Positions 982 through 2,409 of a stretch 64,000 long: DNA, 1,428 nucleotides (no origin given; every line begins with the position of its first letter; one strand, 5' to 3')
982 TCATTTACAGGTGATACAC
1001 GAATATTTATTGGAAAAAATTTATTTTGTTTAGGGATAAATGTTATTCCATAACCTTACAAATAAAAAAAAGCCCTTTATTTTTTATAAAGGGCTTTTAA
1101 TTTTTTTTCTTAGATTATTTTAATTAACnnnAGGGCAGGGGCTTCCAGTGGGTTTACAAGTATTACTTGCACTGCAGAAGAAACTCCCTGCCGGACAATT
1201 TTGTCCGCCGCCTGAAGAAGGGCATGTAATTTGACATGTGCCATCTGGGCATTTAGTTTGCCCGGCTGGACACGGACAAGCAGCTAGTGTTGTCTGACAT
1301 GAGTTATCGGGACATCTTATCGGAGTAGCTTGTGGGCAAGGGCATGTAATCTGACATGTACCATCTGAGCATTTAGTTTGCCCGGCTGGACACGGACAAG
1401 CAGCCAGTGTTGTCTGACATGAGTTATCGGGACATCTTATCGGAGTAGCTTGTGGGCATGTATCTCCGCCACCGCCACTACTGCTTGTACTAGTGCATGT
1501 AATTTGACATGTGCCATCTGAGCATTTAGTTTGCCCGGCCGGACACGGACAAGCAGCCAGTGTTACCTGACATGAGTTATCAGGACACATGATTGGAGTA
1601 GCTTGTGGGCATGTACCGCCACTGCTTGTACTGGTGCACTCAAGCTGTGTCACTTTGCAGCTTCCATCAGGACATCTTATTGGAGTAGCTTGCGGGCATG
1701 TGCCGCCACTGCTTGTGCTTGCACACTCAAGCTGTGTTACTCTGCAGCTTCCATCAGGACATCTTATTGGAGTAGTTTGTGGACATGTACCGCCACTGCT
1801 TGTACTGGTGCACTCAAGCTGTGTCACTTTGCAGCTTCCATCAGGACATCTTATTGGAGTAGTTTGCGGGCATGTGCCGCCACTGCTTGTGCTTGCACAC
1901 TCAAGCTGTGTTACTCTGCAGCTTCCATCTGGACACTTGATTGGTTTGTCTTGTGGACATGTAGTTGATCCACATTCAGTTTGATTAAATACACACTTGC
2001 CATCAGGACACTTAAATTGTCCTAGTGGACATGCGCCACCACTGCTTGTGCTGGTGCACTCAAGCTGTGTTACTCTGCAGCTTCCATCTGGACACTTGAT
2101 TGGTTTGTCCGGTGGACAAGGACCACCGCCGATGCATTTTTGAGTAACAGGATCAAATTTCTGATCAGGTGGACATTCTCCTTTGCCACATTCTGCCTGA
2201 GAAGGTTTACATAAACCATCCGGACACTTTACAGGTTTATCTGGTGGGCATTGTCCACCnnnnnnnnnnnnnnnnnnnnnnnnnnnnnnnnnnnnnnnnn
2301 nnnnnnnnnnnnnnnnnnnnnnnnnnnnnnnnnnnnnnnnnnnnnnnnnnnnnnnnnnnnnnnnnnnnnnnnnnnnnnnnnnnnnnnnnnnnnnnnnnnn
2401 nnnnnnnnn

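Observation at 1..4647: Tandem paralogous genes for secreted cysteine-rich proteins with near-identical N-terminal modules and a hyper-repetitive C-terminal region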

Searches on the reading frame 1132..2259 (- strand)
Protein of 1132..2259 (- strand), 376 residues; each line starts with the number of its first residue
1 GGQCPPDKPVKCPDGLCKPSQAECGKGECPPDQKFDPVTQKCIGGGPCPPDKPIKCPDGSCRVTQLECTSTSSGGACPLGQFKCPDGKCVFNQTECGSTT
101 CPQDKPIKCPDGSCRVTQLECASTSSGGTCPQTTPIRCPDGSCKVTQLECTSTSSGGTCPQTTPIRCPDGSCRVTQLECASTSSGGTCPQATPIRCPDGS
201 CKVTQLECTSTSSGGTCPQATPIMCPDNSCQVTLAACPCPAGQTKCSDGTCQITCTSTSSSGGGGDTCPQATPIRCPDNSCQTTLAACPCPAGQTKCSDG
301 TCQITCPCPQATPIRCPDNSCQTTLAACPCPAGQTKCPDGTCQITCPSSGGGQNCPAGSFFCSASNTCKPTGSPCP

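Call 59: find_homologous_proteins(query=window:1132-2253:-, max_evalue=0.001)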
Query seq(374 aa) (374 aa): 34 proteins with E <= 0.001 among 8000 candidates.
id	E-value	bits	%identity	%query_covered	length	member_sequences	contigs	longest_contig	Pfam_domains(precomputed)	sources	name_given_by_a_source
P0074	1.5e-38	151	32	75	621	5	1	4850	-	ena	-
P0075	5.8e-37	146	29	99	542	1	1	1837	-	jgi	-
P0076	3.3e-32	130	32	84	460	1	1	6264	-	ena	-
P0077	2.1e-26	111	32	73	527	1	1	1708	-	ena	-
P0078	3.0e-26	111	29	89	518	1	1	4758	-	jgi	-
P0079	7.8e-26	109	31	75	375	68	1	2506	-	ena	-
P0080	2.4e-25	108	31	87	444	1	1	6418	-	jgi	jgi:hypothetical protein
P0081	1.5e-24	105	31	86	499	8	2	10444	-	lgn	-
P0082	5.8e-23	100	39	68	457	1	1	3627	-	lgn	-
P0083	7.7e-23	99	29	86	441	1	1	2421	-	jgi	jgi:hypothetical protein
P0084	1.8e-21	95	31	79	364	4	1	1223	-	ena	-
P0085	2.5e-21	95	30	86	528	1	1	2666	-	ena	-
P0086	2.1e-20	91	30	99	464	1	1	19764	-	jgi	jgi:hypothetical protein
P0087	1.0e-18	86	31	89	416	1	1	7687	-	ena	-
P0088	3.7e-18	84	32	61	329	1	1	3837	-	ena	-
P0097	2.4e-13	68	27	67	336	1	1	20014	-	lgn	-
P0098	1.0e-11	63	34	60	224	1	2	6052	-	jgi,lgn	jgi:hypothetical protein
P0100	4.5e-11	61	36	53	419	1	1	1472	PF23106.2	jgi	jgi:hypothetical protein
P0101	1.7e-10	59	48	20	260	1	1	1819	PF18720.7,PF07974.20,PF23106.2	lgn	-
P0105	4.8e-9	54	32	52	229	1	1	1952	-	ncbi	-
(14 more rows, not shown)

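Call 61: find_encoding_contigs(protein=P0086, flank=10000, max_places=2)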
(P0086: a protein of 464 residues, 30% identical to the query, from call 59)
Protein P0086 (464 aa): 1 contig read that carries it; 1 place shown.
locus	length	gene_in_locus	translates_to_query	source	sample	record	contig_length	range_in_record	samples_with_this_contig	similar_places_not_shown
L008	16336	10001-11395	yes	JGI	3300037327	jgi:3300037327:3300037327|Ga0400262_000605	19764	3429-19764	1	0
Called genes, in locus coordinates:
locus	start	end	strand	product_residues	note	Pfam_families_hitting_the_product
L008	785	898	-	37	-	-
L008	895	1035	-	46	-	-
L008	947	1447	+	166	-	-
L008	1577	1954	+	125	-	-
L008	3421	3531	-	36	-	-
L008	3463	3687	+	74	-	-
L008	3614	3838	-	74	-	-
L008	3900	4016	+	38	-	-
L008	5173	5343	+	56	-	-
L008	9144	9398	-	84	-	-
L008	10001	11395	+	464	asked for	-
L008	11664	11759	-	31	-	-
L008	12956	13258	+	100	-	-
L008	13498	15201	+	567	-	-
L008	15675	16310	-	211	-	PF07933:DUF1681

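Call 62: find_encoding_contigs(protein=P0097, flank=10000, max_places=2)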
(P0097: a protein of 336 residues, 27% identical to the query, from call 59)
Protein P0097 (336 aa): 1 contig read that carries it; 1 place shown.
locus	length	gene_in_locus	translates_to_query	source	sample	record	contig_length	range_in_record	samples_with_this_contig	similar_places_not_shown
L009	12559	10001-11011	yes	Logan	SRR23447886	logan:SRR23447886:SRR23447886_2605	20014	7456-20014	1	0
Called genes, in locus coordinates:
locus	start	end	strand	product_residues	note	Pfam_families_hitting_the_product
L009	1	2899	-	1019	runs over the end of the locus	-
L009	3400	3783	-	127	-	PF01871:AMMECR1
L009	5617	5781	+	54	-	-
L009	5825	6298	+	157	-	-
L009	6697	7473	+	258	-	-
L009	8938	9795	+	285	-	-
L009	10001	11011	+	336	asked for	-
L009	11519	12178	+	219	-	-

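Call 65: search_protein_families(library=pfam, proteins=[P0074, P0075, P0086, P0079, P0100, P0101, window:1132-2259:-], max_evalue=10)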
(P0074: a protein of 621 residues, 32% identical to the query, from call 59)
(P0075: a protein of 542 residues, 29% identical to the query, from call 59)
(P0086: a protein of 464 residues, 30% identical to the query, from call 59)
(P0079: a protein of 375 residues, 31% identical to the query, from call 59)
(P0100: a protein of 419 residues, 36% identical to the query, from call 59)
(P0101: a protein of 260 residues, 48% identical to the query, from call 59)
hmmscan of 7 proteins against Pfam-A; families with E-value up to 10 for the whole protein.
P0074 (621 aa): 0 families

P0075 (542 aa): 0 families

P0086 (464 aa): 0 families

P0079 (375 aa): 0 families

P0100 (419 aa): 5 families
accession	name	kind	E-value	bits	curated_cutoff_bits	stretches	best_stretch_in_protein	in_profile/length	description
PF23106.1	EGF_Teneurin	-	6.3e-06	26.6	24.3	1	21-50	1-29/30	Teneurin-like EGF domain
PF07974.19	EGF_2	-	0.00024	21.8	22.1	1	21-48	1-32/32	EGF-like domain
PF21795.3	JAG1-like_EGF2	-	0.028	14.9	27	1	28-48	2-22/25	Protein jagged-1-like, atypical EGF2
PF25617.1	PhiKZ_gp86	-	0.29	10.5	26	1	296-378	213-295/408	Bacteriophage PhiKZ vertex-binding protein gp86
PF25024.1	EGF_TEN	-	5.6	6.9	65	0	17-162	60-194/234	Teneurin EGF domain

P0101 (260 aa): 6 families
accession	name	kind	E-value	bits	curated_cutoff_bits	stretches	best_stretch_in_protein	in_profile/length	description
PF23106.1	EGF_Teneurin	-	9.9e-07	29.2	24.3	1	230-257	1-28/30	Teneurin-like EGF domain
PF07974.19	EGF_2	-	1.6e-05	25.6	22.1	1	230-256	1-32/32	EGF-like domain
PF18720.7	EGF_Tenascin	-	2.3e-05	24.7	25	1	230-257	2-29/29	Tenascin EGF domain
PF25024.1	EGF_TEN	-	0.00053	20.1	65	1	214-258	180-221/234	Teneurin EGF domain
PF25820.1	DUF7949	-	0.0031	18.2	27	1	230-259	3-34/35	Domain of unknown function (DUF7949)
PF23173.1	bHLH_SAC51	-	0.23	12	28.5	1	85-107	4-26/61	Transcription factor SAC51 bHLH domain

window:1132-2259:- (376 aa): 2 families
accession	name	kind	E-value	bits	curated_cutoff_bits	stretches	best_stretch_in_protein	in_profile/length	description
PF14984.11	CD24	-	0.00031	21.4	27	3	268-305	1-38/52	CD24 protein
PF17386.8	LBP_C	-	0.077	13.3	26.6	0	131-149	28-46/53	Lacto-N-biose phosphorylase C-terminal domain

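Call 66: search_solved_structures(query=window:1132-2259:-, max_evalue=10, show_alignments=3)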
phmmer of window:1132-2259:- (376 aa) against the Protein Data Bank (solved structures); distinct sequences matched with E-value up to 10: 0.

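Call 79: list_cluster_members(proteins=[P0105, P0079, P0074, P0081, P0098])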
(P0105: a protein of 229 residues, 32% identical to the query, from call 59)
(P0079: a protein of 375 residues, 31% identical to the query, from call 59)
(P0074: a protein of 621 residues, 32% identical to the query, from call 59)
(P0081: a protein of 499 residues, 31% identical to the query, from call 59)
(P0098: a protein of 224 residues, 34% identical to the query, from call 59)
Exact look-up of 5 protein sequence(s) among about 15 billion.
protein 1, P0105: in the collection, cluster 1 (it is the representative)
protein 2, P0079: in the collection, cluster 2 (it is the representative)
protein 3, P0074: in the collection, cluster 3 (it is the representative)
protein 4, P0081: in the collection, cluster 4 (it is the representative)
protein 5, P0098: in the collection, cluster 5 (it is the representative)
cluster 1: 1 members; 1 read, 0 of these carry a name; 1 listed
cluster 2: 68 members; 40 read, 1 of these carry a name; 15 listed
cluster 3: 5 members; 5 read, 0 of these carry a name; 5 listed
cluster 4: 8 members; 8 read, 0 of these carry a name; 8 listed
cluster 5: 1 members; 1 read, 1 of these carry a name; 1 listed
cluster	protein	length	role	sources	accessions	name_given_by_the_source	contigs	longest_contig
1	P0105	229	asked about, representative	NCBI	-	-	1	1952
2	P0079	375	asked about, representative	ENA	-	-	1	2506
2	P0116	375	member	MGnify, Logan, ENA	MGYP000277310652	FL=1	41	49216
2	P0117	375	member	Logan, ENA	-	-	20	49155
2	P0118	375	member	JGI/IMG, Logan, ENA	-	-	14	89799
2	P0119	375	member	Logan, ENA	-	-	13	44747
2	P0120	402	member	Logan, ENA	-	-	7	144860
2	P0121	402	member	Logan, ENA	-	-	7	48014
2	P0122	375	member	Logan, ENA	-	-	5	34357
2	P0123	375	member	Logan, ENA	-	-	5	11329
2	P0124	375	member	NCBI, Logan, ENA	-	-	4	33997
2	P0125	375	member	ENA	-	-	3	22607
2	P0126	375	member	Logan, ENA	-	-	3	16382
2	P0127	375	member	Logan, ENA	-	-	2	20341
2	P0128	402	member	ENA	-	-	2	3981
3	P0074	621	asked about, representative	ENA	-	-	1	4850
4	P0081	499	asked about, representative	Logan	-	-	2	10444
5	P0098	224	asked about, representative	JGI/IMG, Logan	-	hypothetical protein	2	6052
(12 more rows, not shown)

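Call 90: search_protein_families(library=pfam, proteins=[L008:13498-15201:+, L008:15675-16310:-, L009:3400-3783:-, L009:6697-7473:+, L009:8938-9795:+, L009:11519-12178:+, L009:5825-6298:+], max_evalue=0.01)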
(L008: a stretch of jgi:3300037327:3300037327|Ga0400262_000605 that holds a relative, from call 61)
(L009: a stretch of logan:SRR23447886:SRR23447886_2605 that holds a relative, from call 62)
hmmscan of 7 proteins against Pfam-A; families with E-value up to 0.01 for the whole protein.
L008:13498-15201:+ (567 aa): 1 family
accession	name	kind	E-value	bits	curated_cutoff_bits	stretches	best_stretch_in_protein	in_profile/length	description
PF04977.20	DivIC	-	0.0064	16.7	28.9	0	406-444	4-45/80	Septum formation initiator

L008:15675-16310:- (211 aa): 2 families
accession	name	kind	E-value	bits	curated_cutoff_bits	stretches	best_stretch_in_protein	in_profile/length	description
PF07933.20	DUF1681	-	2.7e-20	73.1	29.2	1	2-73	79-158/158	Protein of unknown function (DUF1681)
PF08208.16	RNA_polI_A34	-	0.0065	17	31.7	1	71-116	166-204/205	DNA-directed RNA polymerase I subunit RPA34.5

L009:3400-3783:- (127 aa): 1 family
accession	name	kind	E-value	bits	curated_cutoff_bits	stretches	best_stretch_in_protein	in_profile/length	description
PF01871.22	AMMECR1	-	1.7e-28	99.7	25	1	18-124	7-116/168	AMMECR1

L009:6697-7473:+ (258 aa): 0 families

L009:8938-9795:+ (285 aa): 0 families

L009:11519-12178:+ (219 aa): 0 families

L009:5825-6298:+ (157 aa): 0 families
